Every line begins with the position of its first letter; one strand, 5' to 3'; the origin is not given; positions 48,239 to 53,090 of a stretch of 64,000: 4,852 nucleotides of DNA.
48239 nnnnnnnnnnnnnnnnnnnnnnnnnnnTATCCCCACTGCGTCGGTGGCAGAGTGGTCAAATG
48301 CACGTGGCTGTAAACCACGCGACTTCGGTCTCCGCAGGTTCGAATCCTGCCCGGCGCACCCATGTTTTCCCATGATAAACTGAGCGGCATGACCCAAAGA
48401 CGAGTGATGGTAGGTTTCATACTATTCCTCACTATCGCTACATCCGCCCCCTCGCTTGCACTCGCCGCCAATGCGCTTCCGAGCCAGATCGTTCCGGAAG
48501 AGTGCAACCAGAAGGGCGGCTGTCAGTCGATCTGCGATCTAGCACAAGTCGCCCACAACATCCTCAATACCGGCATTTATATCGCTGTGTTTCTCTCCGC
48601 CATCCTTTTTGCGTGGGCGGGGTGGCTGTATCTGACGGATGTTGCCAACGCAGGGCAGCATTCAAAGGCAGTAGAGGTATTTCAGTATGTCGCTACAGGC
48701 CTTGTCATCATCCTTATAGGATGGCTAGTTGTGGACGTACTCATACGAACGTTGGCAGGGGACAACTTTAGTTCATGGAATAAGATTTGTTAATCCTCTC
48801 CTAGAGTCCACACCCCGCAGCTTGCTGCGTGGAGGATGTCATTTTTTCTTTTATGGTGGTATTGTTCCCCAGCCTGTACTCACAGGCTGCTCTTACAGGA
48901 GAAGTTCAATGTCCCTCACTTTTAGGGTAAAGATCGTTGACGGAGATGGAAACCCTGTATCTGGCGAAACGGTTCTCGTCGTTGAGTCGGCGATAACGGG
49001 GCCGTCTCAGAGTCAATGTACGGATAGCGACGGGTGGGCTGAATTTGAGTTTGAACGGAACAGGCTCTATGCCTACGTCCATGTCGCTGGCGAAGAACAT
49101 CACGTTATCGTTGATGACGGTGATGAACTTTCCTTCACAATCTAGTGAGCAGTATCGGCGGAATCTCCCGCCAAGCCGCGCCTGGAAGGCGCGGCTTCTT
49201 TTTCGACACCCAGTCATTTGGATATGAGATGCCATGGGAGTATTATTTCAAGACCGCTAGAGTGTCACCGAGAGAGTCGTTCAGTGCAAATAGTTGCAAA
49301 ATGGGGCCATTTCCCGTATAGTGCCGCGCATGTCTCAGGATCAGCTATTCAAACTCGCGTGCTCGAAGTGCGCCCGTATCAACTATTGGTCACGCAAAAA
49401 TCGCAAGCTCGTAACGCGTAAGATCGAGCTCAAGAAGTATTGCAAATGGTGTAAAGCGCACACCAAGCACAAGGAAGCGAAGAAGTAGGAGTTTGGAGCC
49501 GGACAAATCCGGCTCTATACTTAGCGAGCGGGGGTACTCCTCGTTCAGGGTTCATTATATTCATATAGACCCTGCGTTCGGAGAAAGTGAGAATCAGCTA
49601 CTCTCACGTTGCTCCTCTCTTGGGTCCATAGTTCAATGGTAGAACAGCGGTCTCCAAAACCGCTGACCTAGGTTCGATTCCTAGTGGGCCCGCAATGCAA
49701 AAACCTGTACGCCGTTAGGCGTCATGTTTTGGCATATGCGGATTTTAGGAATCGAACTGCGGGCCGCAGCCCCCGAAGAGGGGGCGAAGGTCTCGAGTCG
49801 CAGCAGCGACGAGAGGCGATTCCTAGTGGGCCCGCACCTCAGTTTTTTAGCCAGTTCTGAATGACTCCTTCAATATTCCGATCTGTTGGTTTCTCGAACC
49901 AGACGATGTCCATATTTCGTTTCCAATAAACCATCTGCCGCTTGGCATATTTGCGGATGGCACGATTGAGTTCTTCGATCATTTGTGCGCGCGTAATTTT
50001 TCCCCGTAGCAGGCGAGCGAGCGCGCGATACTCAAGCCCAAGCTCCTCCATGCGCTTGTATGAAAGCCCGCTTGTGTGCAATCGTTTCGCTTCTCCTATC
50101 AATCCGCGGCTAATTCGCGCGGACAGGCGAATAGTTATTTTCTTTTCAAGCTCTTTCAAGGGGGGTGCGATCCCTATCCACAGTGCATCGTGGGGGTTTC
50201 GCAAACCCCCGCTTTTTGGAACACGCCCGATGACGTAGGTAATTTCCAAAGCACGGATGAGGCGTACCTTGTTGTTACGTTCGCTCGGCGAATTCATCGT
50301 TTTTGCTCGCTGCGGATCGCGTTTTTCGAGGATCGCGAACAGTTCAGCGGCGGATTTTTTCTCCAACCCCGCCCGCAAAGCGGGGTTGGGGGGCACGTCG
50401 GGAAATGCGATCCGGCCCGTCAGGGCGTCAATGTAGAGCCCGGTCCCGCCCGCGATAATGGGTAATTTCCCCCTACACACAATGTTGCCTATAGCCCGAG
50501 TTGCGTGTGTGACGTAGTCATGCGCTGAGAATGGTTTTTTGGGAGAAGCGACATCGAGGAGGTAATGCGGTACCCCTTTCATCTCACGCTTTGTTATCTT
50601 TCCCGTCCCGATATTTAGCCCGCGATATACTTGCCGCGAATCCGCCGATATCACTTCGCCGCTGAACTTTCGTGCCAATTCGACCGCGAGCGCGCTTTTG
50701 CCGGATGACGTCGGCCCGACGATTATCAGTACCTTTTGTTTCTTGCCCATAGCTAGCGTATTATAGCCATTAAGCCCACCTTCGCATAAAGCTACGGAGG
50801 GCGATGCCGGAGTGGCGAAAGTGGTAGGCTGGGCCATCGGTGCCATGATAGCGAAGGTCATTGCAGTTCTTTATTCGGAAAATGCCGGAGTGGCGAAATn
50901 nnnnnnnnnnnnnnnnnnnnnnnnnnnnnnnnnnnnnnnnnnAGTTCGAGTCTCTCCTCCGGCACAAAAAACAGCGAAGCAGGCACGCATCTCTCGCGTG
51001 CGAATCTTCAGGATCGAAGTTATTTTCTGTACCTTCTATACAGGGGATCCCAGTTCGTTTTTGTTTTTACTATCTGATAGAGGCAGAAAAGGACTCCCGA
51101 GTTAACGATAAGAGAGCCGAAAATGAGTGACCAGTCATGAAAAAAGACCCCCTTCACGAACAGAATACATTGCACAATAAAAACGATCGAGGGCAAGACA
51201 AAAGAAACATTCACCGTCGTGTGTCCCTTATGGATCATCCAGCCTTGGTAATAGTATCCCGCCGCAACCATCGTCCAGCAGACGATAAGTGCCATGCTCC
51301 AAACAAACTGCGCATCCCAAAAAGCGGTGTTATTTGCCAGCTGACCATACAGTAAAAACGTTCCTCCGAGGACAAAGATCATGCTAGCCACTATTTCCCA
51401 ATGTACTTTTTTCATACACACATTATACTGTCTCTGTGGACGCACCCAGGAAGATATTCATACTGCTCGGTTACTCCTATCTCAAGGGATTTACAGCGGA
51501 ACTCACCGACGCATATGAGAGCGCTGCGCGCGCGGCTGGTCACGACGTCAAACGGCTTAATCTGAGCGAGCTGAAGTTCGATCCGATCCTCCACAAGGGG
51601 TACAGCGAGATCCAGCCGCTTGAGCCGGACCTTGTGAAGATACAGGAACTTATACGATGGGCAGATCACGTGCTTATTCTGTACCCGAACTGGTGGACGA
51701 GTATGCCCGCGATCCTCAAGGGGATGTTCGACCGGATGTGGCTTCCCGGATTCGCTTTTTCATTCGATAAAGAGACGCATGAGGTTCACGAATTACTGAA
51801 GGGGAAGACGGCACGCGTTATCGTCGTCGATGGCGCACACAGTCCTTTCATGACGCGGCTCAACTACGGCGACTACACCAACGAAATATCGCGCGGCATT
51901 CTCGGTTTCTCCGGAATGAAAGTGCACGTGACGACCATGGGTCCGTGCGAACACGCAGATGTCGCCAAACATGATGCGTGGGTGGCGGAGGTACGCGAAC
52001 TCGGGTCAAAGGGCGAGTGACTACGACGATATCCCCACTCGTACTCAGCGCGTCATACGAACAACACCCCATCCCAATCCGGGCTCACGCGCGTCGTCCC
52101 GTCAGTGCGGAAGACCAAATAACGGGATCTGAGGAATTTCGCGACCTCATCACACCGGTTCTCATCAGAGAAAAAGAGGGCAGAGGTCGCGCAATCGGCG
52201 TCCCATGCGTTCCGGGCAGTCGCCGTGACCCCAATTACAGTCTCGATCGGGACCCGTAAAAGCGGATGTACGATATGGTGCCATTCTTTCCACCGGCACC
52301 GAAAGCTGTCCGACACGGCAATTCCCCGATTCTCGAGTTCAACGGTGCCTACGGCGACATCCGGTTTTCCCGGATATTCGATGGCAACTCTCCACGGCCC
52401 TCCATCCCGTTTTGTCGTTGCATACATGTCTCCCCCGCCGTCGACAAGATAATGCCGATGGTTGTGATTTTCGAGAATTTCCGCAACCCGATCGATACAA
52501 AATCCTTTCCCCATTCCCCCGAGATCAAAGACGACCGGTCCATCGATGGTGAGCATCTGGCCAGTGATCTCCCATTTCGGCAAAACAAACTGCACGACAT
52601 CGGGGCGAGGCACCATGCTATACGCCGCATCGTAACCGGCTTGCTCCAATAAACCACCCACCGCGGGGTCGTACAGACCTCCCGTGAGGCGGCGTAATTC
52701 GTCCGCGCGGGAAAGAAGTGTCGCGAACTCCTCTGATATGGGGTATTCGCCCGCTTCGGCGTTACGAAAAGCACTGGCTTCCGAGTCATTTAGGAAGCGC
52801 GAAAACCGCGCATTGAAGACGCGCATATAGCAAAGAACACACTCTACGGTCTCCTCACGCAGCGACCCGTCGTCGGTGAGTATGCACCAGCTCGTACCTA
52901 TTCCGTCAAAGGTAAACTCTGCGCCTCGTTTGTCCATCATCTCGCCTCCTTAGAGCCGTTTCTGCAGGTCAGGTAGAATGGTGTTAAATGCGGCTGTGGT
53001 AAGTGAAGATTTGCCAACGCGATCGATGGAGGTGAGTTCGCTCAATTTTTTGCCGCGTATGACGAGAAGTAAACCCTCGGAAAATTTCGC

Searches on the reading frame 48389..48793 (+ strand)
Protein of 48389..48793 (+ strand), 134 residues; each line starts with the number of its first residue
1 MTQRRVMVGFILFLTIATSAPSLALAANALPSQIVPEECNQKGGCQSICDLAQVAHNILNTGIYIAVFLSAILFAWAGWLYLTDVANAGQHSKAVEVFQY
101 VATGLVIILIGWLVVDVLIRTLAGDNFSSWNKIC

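Call 4: search_protein_families(library=pfam, max_evalue=1, proteins=[window:48389-48790:+])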
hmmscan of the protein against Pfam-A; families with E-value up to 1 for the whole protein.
seq(134 aa): 4 families
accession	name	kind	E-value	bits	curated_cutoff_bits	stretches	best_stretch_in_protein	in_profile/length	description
PF04290.18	DctQ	-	0.016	15.5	28.3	1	55-121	61-126/132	Tripartite ATP-independent periplasmic transporters, DctQ component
PF10320.15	7TM_GPCR_Srsx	-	0.033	14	24.1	1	45-123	135-211/257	Serpentine type 7TM GPCR chemoreceptor Srsx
PF06724.16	DUF1206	-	0.15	12.6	26.2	1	99-121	2-24/70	Domain of Unknown Function (DUF1206)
PF12800.12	Fer4_4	-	0.33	11.9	24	1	36-49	1-14/17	4Fe-4S binding domain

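Call 32: find_homologous_proteins(query=window:48389-48793:+, max_evalue=0.001)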
Query window:48389-48793:+ (134 aa): 119 proteins with E <= 0.001 among 178 candidates.
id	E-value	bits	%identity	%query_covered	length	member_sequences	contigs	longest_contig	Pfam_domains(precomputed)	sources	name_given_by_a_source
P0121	1.2e-81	289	100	100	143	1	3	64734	-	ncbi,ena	-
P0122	1.9e-53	198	74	93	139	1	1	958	-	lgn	-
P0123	4.1e-51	190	71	96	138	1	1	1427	-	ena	-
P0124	5.9e-51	190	70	100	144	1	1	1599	-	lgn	-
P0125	2.6e-50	188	66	100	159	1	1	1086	-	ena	-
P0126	3.4e-49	184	68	100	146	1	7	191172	-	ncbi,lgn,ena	-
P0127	7.1e-49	183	66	100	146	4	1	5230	-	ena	-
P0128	9.6e-49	183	66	100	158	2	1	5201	-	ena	-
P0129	2.0e-48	182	68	100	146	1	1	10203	-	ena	-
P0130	2.7e-48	181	64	100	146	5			-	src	-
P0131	2.9e-48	181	69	98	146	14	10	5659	-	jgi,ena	-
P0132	3.7e-48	181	74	86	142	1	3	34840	-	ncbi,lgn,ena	-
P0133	4.3e-48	181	65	100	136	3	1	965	-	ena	-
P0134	5.3e-48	180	67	100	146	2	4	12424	-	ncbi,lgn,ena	-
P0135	7.8e-48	180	72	92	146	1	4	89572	-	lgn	-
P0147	8.9e-46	173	67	93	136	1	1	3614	PF18895.6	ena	-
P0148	2.1e-45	172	63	100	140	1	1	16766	PF18895.6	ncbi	-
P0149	2.7e-45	171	72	84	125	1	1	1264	PF18895.6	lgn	-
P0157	1.2e-44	169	67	92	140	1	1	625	PF18895.6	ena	-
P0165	1.2e-43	166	65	93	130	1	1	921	PF18895.6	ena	-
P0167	3.0e-43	165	60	100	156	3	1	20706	PF18895.6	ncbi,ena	-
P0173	4.9e-42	161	66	86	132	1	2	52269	PF18895.6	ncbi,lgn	-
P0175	2.6e-41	159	62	99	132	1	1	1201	PF18895.6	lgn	-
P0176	3.4e-41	158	65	81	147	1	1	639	PF18895.6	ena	-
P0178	1.2e-40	156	63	90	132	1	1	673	PF18895.6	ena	-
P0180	3.2e-40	155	63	90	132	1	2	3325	PF18895.6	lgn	-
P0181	4.2e-40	155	61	99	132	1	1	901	PF18895.6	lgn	-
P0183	1.1e-39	153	61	86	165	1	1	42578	PF18895.6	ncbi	-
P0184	1.1e-35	140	59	100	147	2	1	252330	PF18895.6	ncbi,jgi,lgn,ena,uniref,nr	ncbi:hypothetical protein COU18_03360 [Candidatus Kaiserbacteria bacterium CG10_big_fil_rev_8_21_14_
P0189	1.2e-33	134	51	100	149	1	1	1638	PF18895.6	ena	-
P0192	6.4e-33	131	51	100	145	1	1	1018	PF18895.6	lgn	-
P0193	7.2e-33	131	56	77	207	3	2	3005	PF18895.6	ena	-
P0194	7.9e-33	131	52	100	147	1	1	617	PF18895.6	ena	-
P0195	2.0e-32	130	52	100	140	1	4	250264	PF18895.6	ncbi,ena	-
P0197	7.9e-32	128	59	77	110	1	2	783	PF18895.6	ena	-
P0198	1.9e-31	127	52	93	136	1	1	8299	PF18895.6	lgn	-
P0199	4.8e-31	125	54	100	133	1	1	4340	PF18895.6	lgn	-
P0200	9.4e-31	124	52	90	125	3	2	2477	PF18895.6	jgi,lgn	jgi:hypothetical protein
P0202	4.2e-30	122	51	100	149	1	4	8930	PF18895.6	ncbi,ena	-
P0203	4.4e-30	122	52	93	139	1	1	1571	PF18895.6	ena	-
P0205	7.7e-30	121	51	100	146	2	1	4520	PF18895.6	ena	-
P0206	5.8e-29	119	55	96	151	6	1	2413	PF18895.6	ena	-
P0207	1.1e-28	118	54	93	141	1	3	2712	PF18895.6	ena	-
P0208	2.7e-28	116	47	100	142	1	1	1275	PF18895.6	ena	-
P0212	1.2e-27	114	47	99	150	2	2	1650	PF18895.6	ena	-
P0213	1.5e-27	114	48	99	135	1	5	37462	PF18895.6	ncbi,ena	-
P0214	6.0e-27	112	52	86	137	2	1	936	PF18895.6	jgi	-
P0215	1.8e-26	111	52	86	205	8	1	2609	PF18895.6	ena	-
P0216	2.5e-26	110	52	81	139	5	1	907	PF18895.6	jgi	-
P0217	3.1e-26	110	47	100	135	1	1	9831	PF18895.6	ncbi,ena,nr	ncbi:MAG TPA: hypothetical protein VMU13_02665 [Candidatus Paceibacterota bacterium]|nr:hypothetical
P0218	3.3e-26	110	58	85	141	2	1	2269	PF18895.6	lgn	-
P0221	5.0e-26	109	50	86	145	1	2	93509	PF18895.6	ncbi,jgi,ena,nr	ncbi:MAG TPA: pilin [Candidatus Paceibacterota bacterium]|nr:pilin [Candidatus Paceibacterota bacter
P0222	7.5e-26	109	50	85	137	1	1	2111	PF18895.6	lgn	-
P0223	2.0e-25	107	51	78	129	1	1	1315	PF18895.6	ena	-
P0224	4.0e-25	106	47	99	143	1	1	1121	PF18895.6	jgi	jgi:hypothetical protein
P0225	6.5e-25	106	48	97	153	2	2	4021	PF18895.6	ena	-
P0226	8.1e-25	105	46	99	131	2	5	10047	PF18895.6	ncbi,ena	ncbi:MAG: hypothetical protein AAB876_00285 [Patescibacteria group bacterium]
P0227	1.5e-24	104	53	79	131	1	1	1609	PF18895.6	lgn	-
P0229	7.9e-24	102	49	93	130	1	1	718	PF18895.6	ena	-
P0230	3.1e-23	100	46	93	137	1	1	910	PF18895.6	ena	-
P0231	4.3e-23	100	48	93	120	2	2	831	PF18895.6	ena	-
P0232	6.1e-23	99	45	96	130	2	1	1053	PF18895.6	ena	-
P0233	2.6e-22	97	46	93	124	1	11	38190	PF18895.6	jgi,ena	-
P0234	1.5e-21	95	48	93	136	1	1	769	PF18895.6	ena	-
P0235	1.7e-21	95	50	85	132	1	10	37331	PF18895.6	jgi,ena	-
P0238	1.8e-18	85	49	79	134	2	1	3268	PF18895.6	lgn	-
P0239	3.7e-10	58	32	100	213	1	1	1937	PF18895.6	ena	-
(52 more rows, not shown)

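Call 46: predict_structure(alignment_id=A3)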
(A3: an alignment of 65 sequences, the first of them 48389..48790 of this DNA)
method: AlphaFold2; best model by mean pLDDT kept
length: 134 residues; sequences in the alignment: 65
mean_pLDDT: 74.2   pTM: 0.55
mean pLDDT of the five models: 74.2, 71.0, 70.6, 68.6, 68.1
residues with pLDDT >= 90: 12; 70-90: 74; 50-70: 43; < 50: 5
segments of 3 or more residues with pLDDT < 50: 132-134
pLDDT, mean of each block of 10 residues (from residue 1): 78 81 63 54 58 73 85 87 73 86 92 85 62 48
secondary structure, 60 per line:
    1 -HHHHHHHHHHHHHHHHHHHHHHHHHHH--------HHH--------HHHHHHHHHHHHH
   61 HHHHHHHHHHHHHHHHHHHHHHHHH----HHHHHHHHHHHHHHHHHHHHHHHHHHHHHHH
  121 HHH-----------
elements in order: H2-28 H48-85 H90-123

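Call 49: fold_search(model_id=the predicted structure, library=pdb)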
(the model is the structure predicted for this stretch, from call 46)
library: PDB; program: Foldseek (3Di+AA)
matches with E <= 10: 32; with E <= 0.001: 0
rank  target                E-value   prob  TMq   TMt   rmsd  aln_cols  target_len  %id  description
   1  7ar9_p                8.3e-01  0.51  0.38  0.34  19.8       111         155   15  Cryo-EM structure of Polytomella Complex-I (membrane arm) (released 2021-12-08)
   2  8esw_BL               3.2e+00  0.14  0.33  0.30  13.1       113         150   10  Structure of mitochondrial complex I from Drosophila melanogaster, Flexible-class 1 (released 2023-03-29)
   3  5wlc_LT               3.6e+00  0.04  0.21  0.05  17.9       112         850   18  The complete structure of the small subunit processome (released 2017-09-27)
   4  5n9j_Z                3.8e+00  0.25  0.45  0.49   5.9        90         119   16  Core Mediator of transcriptional regulation (released 2017-05-17)
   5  6s7o_H                3.8e+00  0.09  0.27  0.32   9.7       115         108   16  Cryo-EM structure of human oligosaccharyltransferase complex OST-A (released 2019-12-18)
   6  9asc_A                4.8e+00  0.12  0.37  0.19   7.1       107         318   12  Cryo-EM Structure of the Glycosyltransferase ArnC from Salmonella enterica in the UDP-bound State Determined on Talos  (released 2025-02-05)
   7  2ig7_B                5.1e+00  0.25  0.34  0.15   5.0        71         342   18  Crystal structure of Human Choline Kinase B (released 2006-10-10)
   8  9nye_A                5.8e+00  0.21  0.39  0.18   6.5        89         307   13  Cryo-EM structure of the glycosyltransferase GtrB in the apo state (octamer volume) (released 2025-12-17)
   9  9oox_A                5.8e+00  0.18  0.39  0.53   8.4        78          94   14  Cryo-EM Structure of the Escherichia phage HK446 Rip1 in complex with the Enterobacteria phage T6 small terminase (released 2026-02-04)
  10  7xec_B                5.8e+00  0.11  0.37  0.10  14.0       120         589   17  Cryo-EM structure of human ABCD1 E630Q in the presence of ATP in inward-facing state 2 (released 2023-03-29)
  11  8jiv_Ch               6.2e+00  0.33  0.34  0.39   4.9        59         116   20  Atomic structure of wheat ribosome reveals unique features of the plant ribosomes (released 2024-03-27)
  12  2go5_5                6.2e+00  0.25  0.33  0.63   5.2        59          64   20  Structure of signal recognition particle receptor (SR) in complex with signal recognition particle (SRP) and ribosome  (released 2006-06-13)
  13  8sza_A                6.2e+00  0.08  0.33  0.41   6.2       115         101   18  Cryo-EM Structure of NINJ1 Filament at 2.75 Angstrom Resolution (released 2023-06-14)
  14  6lgq_C                6.9e+00  0.30  0.38  0.24   2.0        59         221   19  The crystal complex structure of histidine kinase and response regulator (released 2020-12-09)
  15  2y3h_B                7.4e+00  0.06  0.25  0.29   8.2        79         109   16  E63Q mutant of Cupriavidus metallidurans CH34 CnrXs (released 2011-03-30)
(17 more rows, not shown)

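Call 53: search_protein_families(library=ncbifam, max_evalue=0.1, proteins=[window:48389-48790:+])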
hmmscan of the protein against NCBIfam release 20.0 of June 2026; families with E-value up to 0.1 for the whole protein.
window:48389-48790:+ (134 aa): 1 family
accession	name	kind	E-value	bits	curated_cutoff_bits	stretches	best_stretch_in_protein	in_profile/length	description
NF045849.1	ICE_MMCAP2_0565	equivalog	0.011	15.4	40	1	58-121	16-79/80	Mbov_0395 family pilin-like conjugal transfer protein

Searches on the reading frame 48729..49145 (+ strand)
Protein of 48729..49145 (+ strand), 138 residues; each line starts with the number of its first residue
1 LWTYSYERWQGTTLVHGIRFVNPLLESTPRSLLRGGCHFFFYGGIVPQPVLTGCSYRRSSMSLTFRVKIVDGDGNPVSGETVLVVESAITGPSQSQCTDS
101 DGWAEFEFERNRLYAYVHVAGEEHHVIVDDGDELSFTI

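Call 7: search_protein_families(library=pfam, max_evalue=0.001, proteins=[window:48729-49145:+])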
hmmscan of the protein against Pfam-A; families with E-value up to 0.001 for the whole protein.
window:48729-49145:+ (138 aa): 3 families
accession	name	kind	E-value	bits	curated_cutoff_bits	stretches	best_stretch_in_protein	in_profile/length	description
PF02369.22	Big_1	-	2.2e-05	24.9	34.9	1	62-110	18-68/93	Bacterial Ig-like domain (group 1)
PF17789.7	MG4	-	2.4e-05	24.9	24.7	1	56-109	9-61/95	Macroglobulin domain MG4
PF24107.1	DUF7382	-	0.00041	20.6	27.4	1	65-105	22-63/65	Domain of unknown function (DUF7382)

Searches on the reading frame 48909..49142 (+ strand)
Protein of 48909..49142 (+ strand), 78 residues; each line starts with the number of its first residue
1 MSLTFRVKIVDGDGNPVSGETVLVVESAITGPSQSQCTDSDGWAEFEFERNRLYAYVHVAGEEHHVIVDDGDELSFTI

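Call 53: search_protein_families(library=ncbifam, max_evalue=0.1, proteins=[window:48909-49142:+])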
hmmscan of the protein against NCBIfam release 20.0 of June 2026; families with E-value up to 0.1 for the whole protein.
window:48909-49142:+ (78 aa): 1 family
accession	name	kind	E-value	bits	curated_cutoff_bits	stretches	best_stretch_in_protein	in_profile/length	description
TIGR04134.1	lipo_with_rSAM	hypoth_equivalog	0.06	13.3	39.8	1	4-54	41-97/150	radical SAM-associated putative lipoprotein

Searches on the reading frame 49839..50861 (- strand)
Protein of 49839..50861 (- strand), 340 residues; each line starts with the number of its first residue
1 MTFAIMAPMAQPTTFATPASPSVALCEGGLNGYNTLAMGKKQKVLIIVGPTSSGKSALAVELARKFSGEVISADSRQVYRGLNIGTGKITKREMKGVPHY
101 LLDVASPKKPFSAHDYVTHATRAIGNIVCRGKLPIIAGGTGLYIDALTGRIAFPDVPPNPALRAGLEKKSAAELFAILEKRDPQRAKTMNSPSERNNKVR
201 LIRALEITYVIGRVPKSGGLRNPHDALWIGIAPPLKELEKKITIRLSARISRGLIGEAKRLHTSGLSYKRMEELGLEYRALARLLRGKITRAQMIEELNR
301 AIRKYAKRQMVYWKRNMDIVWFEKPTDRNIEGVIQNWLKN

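Call 60: search_protein_families(library=pfam, max_evalue=0.0001, proteins=[window:49839-50861:-])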
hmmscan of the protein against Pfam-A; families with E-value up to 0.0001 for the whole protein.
window:49839-50861:- (340 aa): 2 families
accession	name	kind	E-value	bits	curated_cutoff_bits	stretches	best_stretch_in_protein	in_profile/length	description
PF01715.23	IPPT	-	4.3e-58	197.3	23.6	1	77-315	1-242/243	IPP transferase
PF01745.22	IPT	-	3.3e-10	40.2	20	1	43-103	2-62/233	Isopentenyl transferase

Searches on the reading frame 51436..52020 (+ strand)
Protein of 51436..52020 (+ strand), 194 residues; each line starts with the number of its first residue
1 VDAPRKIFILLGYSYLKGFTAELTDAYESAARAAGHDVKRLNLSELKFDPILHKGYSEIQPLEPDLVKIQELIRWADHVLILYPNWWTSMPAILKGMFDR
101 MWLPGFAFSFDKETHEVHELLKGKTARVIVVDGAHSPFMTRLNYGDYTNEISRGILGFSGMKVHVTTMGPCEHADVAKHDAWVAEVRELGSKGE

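Call 60: search_protein_families(library=pfam, max_evalue=0.0001, proteins=[window:51436-52020:+])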
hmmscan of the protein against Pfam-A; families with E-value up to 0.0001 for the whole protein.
window:51436-52020:+ (194 aa): 2 families
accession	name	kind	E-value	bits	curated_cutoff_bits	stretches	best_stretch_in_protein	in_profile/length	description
PF02525.22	Flavodoxin_2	-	1.5e-29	103.6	27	1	6-167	2-173/198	Flavodoxin-like fold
PF03358.20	FMN_red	-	1.4e-14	54.3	24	1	6-131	2-114/152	NADPH-dependent FMN reductase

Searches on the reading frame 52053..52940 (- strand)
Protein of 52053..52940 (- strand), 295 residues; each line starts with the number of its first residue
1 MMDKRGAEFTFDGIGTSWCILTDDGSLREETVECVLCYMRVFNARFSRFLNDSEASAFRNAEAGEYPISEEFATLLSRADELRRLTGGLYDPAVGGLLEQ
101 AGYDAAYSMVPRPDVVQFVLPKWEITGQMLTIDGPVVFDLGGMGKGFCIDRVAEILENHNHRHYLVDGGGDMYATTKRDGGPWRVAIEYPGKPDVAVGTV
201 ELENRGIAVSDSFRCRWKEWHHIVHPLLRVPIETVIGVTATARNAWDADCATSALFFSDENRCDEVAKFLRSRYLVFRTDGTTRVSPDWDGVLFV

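Call 60: search_protein_families(library=pfam, max_evalue=0.0001, proteins=[window:52053-52940:-])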
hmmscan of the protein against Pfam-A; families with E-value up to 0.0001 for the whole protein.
window:52053-52940:- (295 aa): 1 family
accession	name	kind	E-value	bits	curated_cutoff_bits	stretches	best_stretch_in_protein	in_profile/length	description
PF02424.20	ApbE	-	9.1e-41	140.6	25.6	1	37-268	19-256/266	ApbE family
